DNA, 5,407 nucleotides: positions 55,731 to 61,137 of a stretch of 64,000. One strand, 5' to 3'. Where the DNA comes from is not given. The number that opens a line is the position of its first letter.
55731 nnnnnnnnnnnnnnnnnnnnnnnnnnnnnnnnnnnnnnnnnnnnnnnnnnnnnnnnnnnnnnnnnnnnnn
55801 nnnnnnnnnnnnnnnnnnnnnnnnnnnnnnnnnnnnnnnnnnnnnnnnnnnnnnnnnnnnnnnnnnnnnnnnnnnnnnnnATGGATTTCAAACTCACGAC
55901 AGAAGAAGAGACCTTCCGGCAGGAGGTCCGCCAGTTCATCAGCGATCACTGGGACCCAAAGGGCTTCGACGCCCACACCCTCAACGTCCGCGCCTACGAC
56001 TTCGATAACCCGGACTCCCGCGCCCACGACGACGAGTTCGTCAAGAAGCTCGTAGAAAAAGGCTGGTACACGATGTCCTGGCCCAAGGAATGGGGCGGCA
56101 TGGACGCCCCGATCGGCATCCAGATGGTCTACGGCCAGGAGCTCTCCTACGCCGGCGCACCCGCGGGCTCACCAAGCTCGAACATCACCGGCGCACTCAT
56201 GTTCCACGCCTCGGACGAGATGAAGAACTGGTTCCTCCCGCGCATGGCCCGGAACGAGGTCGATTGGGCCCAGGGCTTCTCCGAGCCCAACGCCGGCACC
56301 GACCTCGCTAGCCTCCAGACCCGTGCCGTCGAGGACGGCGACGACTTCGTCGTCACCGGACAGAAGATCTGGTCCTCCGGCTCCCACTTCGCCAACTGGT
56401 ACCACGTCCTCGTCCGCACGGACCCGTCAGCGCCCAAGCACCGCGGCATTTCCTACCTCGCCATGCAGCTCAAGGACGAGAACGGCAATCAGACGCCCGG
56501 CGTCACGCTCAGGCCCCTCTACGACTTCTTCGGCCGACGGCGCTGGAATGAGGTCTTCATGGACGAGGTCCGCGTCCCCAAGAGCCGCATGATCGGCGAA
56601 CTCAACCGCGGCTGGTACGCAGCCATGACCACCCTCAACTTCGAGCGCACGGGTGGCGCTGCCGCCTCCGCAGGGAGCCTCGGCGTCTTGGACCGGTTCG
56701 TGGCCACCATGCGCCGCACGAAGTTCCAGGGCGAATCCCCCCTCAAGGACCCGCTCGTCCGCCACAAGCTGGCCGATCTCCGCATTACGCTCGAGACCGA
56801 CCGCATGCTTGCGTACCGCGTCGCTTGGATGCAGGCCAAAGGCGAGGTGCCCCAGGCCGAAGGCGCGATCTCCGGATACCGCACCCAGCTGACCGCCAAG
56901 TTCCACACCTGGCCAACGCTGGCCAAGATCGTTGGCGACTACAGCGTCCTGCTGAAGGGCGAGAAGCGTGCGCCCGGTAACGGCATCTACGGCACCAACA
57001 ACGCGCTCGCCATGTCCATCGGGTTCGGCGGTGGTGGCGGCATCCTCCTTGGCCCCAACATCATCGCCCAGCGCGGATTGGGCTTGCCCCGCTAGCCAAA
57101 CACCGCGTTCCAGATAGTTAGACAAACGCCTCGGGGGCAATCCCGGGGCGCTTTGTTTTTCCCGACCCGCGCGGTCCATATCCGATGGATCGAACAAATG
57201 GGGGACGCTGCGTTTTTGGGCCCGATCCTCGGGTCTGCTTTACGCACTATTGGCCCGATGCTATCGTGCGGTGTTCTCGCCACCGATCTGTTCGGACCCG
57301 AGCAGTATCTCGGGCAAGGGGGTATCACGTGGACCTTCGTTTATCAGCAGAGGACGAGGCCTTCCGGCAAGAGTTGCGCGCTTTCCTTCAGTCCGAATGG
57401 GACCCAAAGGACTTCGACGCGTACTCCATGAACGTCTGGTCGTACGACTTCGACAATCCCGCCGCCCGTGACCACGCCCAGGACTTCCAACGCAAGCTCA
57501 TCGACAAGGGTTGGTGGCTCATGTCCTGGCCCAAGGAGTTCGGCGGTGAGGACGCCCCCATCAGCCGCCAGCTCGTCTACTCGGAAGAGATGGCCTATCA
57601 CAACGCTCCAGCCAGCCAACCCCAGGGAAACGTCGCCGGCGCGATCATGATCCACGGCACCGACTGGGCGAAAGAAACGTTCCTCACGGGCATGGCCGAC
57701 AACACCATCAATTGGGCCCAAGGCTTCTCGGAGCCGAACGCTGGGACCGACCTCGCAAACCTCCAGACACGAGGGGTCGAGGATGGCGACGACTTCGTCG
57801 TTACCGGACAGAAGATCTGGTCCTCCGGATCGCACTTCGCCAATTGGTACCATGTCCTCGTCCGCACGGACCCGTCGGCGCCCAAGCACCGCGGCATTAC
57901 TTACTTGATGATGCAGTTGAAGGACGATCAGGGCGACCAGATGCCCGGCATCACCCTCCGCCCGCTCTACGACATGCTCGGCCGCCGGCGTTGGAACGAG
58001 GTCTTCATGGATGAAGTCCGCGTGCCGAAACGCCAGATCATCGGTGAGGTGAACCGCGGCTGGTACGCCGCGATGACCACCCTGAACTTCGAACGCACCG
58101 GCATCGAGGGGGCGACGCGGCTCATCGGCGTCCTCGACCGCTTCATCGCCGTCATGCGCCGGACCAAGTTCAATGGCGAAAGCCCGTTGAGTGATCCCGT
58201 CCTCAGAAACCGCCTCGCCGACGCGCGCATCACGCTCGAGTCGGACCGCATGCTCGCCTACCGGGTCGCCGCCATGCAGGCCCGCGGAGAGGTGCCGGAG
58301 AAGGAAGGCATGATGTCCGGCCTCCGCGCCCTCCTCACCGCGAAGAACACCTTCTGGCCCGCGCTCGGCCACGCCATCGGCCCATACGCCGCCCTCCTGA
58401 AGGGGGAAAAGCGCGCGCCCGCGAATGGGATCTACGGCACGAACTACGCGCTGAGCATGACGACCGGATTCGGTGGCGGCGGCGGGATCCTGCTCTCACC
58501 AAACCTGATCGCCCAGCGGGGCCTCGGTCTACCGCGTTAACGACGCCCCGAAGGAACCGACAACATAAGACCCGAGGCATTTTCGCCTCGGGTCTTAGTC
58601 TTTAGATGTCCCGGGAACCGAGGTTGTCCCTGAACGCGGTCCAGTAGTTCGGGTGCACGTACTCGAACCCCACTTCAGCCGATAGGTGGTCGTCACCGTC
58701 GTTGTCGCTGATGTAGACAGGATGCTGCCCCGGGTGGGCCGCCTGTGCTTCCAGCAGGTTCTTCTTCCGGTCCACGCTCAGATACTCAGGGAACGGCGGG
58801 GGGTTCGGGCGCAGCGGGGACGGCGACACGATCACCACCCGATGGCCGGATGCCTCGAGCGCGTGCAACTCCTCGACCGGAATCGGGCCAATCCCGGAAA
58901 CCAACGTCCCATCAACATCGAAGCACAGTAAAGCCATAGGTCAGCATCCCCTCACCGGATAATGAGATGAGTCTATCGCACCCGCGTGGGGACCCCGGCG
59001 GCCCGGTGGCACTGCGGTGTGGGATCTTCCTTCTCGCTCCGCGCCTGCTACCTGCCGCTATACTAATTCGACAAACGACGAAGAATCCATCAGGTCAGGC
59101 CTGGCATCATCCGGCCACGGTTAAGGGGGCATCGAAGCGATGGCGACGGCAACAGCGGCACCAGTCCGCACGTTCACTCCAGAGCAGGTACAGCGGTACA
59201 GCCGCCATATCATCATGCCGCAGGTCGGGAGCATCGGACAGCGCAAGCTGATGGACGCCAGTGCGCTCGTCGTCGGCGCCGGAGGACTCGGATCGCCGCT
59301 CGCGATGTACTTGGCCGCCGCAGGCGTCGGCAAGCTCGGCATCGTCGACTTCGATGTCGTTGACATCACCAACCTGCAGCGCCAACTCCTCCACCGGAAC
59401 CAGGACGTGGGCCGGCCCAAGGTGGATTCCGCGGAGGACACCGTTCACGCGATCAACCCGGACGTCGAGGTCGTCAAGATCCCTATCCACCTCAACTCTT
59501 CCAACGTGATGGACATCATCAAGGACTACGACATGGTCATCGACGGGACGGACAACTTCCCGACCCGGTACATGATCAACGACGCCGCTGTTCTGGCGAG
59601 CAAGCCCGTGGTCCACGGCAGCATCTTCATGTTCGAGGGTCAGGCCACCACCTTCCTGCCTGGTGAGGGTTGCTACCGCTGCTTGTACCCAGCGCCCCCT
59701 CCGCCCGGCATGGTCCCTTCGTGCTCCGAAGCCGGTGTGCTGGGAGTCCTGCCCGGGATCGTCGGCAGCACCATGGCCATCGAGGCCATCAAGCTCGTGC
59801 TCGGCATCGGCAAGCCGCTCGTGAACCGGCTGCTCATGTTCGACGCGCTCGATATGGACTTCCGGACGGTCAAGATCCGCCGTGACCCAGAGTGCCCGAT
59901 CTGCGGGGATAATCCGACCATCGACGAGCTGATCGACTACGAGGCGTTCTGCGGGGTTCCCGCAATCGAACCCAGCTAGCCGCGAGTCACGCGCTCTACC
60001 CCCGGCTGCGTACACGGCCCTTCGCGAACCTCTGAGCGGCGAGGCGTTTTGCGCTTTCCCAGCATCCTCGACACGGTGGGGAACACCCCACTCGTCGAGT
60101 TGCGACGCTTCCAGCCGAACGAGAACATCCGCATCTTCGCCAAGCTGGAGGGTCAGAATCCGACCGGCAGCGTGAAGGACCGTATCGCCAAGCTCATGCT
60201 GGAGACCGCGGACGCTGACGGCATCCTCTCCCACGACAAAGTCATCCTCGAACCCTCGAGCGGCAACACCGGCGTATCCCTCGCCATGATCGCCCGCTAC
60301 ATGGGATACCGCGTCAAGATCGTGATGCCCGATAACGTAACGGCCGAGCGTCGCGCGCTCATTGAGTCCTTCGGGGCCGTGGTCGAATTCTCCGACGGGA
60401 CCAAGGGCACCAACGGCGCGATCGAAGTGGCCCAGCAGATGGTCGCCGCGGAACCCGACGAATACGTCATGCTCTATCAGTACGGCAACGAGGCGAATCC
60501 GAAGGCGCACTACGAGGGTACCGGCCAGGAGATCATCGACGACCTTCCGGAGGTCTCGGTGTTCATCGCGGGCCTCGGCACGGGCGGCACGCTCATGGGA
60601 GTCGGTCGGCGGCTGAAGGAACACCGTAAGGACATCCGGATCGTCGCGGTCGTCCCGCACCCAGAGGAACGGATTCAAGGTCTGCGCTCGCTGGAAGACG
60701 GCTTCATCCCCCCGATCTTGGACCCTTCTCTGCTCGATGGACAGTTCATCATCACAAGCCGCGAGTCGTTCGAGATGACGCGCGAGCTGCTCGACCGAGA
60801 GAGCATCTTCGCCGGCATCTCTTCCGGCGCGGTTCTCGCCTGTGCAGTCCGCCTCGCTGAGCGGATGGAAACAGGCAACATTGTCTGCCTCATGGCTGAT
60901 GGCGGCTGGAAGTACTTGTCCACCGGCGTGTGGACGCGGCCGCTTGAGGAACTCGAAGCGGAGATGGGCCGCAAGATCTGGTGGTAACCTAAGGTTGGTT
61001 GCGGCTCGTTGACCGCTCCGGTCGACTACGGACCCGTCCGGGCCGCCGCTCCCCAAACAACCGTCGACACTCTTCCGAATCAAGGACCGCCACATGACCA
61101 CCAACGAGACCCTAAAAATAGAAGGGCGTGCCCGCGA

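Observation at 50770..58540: Tandem array of five acyl-CoA dehydrogenase paralogues (plus a sixth at 6410-7621) headed by a stand-alone RAM-domain gene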

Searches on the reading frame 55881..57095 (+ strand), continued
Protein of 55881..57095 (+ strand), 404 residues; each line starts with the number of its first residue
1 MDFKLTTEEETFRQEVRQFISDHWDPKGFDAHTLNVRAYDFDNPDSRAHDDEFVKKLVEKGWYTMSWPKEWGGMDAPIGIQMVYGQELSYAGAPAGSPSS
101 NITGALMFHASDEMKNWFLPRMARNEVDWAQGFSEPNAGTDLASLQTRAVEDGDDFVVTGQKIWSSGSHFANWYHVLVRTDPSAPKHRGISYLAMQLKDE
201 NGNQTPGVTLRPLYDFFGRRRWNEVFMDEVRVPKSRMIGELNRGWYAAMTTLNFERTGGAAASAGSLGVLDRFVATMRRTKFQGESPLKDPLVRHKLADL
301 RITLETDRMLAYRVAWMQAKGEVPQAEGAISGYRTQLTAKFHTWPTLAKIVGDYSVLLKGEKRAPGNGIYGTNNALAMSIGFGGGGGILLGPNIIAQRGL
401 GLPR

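Call 69: predict_structure(alignment_id=A2)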
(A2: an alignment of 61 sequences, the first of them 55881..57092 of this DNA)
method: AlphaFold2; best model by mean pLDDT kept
length: 404 residues; sequences in the alignment: 61
mean_pLDDT: 89.4   pTM: 0.88
mean pLDDT of the five models: 89.4, 86.6, 86.2, 86.2, 84.3
residues with pLDDT >= 90: 260; 70-90: 121; 50-70: 23; < 50: 0
segments of 3 or more residues with pLDDT < 50: none
pLDDT, mean of each block of 10 residues (from residue 1): 83 98 94 89 94 97 94 91 93 88 89 95 93 79 87 97 91 94 89 94 95 90 95 95 84 64 91 96 94 97 93 85 81 88 96 92 93 90 63 79 65
secondary structure, 60 per line:
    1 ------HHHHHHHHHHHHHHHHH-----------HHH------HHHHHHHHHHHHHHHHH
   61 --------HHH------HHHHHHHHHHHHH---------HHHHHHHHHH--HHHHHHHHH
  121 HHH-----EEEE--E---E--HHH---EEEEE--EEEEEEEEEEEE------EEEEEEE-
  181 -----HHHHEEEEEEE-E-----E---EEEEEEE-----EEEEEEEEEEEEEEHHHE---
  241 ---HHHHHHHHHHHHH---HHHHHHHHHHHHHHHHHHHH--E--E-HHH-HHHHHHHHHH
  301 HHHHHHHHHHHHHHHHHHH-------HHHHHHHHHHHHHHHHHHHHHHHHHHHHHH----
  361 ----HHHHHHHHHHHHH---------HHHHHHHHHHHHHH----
elements in order: H7-23 H44-60 H78-90 H100-109 H112-123 E129-132 E148-152 E155-166 E173-179 H186-189 E190-196 E208-214 E220-233 H244-256 H260-279 H291-319 H327-356 H365-377 H387-400
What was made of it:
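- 55881..57095 (+): ACAD D, type II alpha-type, 404 aa. AF2 model has pLDDT 89.4 (call 69).
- The AF2 model is least confident exactly at the catalytic-Glu loop (residues 251-260, pLDDT 64) and the GGGGG loop (381-390, pLDDT 63) (call 69). Model confidence is low there (call 69).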

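Call 71: fold_search(model_id=the predicted structure, library=pdb)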
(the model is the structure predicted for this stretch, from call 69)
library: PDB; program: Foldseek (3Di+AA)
matches with E <= 10: 562; with E <= 0.001: 368
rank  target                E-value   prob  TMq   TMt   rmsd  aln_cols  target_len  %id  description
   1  4x28_B                4.3e-26  1.00  0.81  0.85   3.5       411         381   28  Crystal structure of the ChsE4-ChsE5 complex from Mycobacterium tuberculosis (released 2015-02-18)
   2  6wy9_A                4.7e-26  1.00  0.79  0.84   3.6       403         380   30  Tcur3481-Tcur3483 steroid ACAD G363A variant (released 2020-10-28)
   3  6wy8_B                4.7e-26  1.00  0.81  0.84   3.6       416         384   30  Tcur3481-Tcur3483 steroid ACAD (released 2021-03-24)
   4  4x28_A                8.6e-25  1.00  0.80  0.84   3.8       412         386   28  Crystal structure of the ChsE4-ChsE5 complex from Mycobacterium tuberculosis (released 2015-02-18)
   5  8i4p                  3.3e-23  1.00  0.72  0.75   4.9       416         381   23  crystal structure of Acyl-CoA dehydrogenase from Thermobifida fusca (released 2024-01-24)
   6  8w0z_B                2.7e-22  1.00  0.76  0.78   4.1       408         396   21  Human LCAD complexed with Lauric Acid (released 2024-06-19)
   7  3mpi_B                3.1e-22  1.00  0.73  0.75   5.1       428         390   22  Structure of the glutaryl-coenzyme A dehydrogenase glutaryl-CoA complex (released 2010-08-18)
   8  1ukw_A                3.7e-22  1.00  0.72  0.77   4.6       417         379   26  Crystal structure of medium-chain acyl-CoA dehydrogenase from Thermus thermophilus HB8 (released 2004-11-09)
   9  7w0j_F                3.8e-22  1.00  0.74  0.78   4.5       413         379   22  Acyl-CoA dehydrogenase, Tfu_1647 (released 2022-11-23)
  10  8w0z_A                4.5e-22  1.00  0.76  0.78   4.1       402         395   21  Human LCAD complexed with Lauric Acid (released 2024-06-19)
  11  3mpj_A                4.5e-22  1.00  0.73  0.76   4.8       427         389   22  Structure of the glutaryl-coenzyme A dehydrogenase (released 2010-08-18)
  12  4l1f_A                4.9e-22  1.00  0.74  0.78   4.5       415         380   23  Electron transferring flavoprotein of Acidaminococcus fermentans: Towards a mechanism of flavin-based electron bifurca (released 2014-01-15)
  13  7w0j_B                4.9e-22  1.00  0.73  0.77   4.5       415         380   22  Acyl-CoA dehydrogenase, Tfu_1647 (released 2022-11-23)
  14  3mpj_B                5.2e-22  1.00  0.74  0.76   4.4       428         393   22  Structure of the glutaryl-coenzyme A dehydrogenase (released 2010-08-18)
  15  8w0t_A                6.0e-22  1.00  0.76  0.77   4.2       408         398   21  Human LCAD (released 2024-06-19)
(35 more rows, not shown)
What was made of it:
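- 55881..57095 (+): Top fold matches are ChsE4 and Tcur3483, TM 0.79-0.85 (call 71).
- On Acyl-CoA dehydrogenase superfamily: The AF2 model of D has the ACAD fold (calls 69, 71).
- On Alpha (catalytic) subunit of alpha2beta2 ACADs (ChsE4/FadE26, Tcur3483, PimC-large): Foldseek ranks 4x28_A/B and 6wy8_B first (call 71).
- The best fold hits for the D model are the same chains, TM 0.79-0.85 (calls 69, 71).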

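Call 78: search_protein_families(library=pfam, proteins=[L082:7869-8120:+, L082:8203-8589:+, L082:7760-8617:+], max_evalue=0.01)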
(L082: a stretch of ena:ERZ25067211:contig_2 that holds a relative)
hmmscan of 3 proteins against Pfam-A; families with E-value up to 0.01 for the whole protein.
L082:7869-8120:+ (83 aa): 0 families

L082:8203-8589:+ (128 aa): 1 family
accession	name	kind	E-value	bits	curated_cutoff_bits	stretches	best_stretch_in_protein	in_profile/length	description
PF05901.16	Excalibur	-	9.7e-10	39.1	22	1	94-127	3-36/36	Excalibur calcium-binding domain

L082:7760-8617:+ (285 aa): 1 family
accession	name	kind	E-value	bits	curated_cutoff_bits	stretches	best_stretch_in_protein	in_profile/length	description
PF07510.16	GmrSD_C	-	5.4e-08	33.3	23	1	86-134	47-95/138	GmrSD restriction endonucleases, C-terminal domain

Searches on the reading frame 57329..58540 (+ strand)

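Call 5: search_protein_families(library=pfam, proteins=[window:57329-58540:+], max_evalue=0.01)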
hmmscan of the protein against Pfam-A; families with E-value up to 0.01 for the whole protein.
window:57329-58540:+ (403 aa): 3 families
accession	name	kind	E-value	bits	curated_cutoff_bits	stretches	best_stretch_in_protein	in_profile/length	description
PF02770.24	Acyl-CoA_dh_M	-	5.3e-16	59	33.3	1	130-229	1-96/97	Acyl-CoA dehydrogenase, middle domain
PF00441.29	Acyl-CoA_dh_1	-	1.3e-12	48.5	22.4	1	242-330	1-91/150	Acyl-CoA dehydrogenase, C-terminal domain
PF02771.21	Acyl-CoA_dh_N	-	3.3e-11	44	22.9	1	7-124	2-111/113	Acyl-CoA dehydrogenase, N-terminal domain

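Call 14: search_protein_families(library=ncbifam, proteins=[window:57329-58540:+], max_evalue=0.00001)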
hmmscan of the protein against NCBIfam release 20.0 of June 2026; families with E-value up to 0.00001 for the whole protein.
window:57329-58540:+ (403 aa): 13 families
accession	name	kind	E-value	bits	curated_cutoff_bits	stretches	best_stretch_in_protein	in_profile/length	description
TIGR03204.1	pimC_large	equivalog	6e-50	170.3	623.85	1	2-320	1-308/395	pimeloyl-CoA dehydrogenase large subunit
NF042972.1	AcrlCoAredClosAcrC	equivalog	6.7e-27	94.1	640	1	47-339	35-327/378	acryloyl-CoA reductase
NF043006.1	CyhCrbnylCoADH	equivalog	1.5e-22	80.2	650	1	56-323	43-310/380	cyclohexane-1-carbonyl-CoA dehydrogenase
NF045552.1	GlutCoADH_Des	equivalog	6.3e-22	78.3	470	1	1-322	1-312/387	glutaryl-CoA dehydrogenase Acd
NF042439.1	SulpropCoADesulf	equivalog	4.6e-19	68.4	600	1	49-326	25-307/379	3-sulfinopropanoyl-CoA desulfinase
NF053553.1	prodigi_MBC_PigA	equivalog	6e-19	68.4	500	1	106-332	100-323/381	prodigiosin MBC biosynthesis dehydrogenase PigA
NF008997.0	PRK12341.1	equivalog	2.5e-18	66.3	537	1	46-314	35-302/382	acyl-CoA dehydrogenase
NF045652.1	ProlPCPDhRedW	equivalog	3.2e-17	62.4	650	1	106-323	95-309/376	L-prolyl-[peptidyl-carrier protein] dehydrogenase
TIGR03207.1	cyc_hxne_CoA_dh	equivalog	4.5e-16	58.6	575.35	1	109-320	96-304/372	cyclohexanecarboxyl-CoA dehydrogenase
NF058590.1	AcCoDHFadEBacil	equivalog_domain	1.9e-10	39.9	600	1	53-262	58-263/586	acyl-CoA dehydrogenase FadE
NF002885.1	PRK03354.1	equivalog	2.4e-10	40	540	1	1-329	1-314/378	crotonobetainyl-CoA dehydrogenase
TIGR04022.1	sulfur_SfnB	equivalog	1.3e-06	27.6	430.9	1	59-238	44-215/391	SfnB family sulfur acquisition oxidoreductase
NF052270.1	Staph_DH_FadE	equivalog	3.5e-06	26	600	1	104-324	115-329/400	acyl-CoA dehydrogenase FadE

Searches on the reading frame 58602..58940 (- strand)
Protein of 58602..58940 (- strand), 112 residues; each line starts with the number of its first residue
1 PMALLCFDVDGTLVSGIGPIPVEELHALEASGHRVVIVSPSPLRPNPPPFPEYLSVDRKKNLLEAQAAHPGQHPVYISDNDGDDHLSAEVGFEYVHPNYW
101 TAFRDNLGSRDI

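Call 6: search_protein_families(library=pfam, proteins=[window:58602-58940:-], max_evalue=0.001)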
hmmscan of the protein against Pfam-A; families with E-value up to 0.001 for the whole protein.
window:58602-58940:- (112 aa): 0 families

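Call 14: search_protein_families(library=ncbifam, proteins=[window:58602-58940:-], max_evalue=0.00001)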
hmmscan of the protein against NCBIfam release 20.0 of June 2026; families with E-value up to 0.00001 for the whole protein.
window:58602-58940:- (112 aa): 0 families

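Call 26: search_protein_families(library=pfam, proteins=[window:58602-58940:-], max_evalue=0.01)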
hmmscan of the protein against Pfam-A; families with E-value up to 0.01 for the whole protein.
window:58602-58940:- (112 aa): 1 family
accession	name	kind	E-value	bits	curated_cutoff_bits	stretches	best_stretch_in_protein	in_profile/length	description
PF13344.12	Hydrolase_6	-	0.0016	18.9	27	1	6-39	2-37/101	Haloacid dehalogenase-like hydrolase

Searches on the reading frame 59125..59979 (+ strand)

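Call 7: search_protein_families(library=pfam, proteins=[window:59125-59979:+], max_evalue=0.001)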
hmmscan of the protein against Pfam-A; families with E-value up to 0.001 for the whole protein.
window:59125-59979:+ (284 aa): 1 family
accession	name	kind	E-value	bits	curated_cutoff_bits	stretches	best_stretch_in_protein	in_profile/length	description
PF00899.27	ThiF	-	2e-82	276.4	28.1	1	25-258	1-237/238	ThiF family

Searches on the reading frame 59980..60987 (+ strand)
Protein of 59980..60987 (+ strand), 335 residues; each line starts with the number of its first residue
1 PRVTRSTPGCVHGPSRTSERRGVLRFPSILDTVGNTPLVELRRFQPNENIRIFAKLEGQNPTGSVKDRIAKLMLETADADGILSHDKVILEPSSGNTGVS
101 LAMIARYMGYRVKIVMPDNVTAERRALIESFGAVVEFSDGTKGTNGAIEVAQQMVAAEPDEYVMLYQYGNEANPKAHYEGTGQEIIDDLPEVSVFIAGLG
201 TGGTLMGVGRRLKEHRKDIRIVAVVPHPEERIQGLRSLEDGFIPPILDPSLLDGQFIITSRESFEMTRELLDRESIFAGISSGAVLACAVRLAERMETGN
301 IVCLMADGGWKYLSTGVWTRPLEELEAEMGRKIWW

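Call 7: search_protein_families(library=pfam, proteins=[window:59980-60987:+], max_evalue=0.001)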
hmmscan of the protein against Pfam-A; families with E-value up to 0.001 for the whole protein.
window:59980-60987:+ (335 aa): 1 family
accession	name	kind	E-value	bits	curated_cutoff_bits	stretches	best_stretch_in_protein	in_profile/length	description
PF00291.31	PALP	-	5.4e-66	223.4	35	1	30-306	2-294/295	Pyridoxal-phosphate dependent enzyme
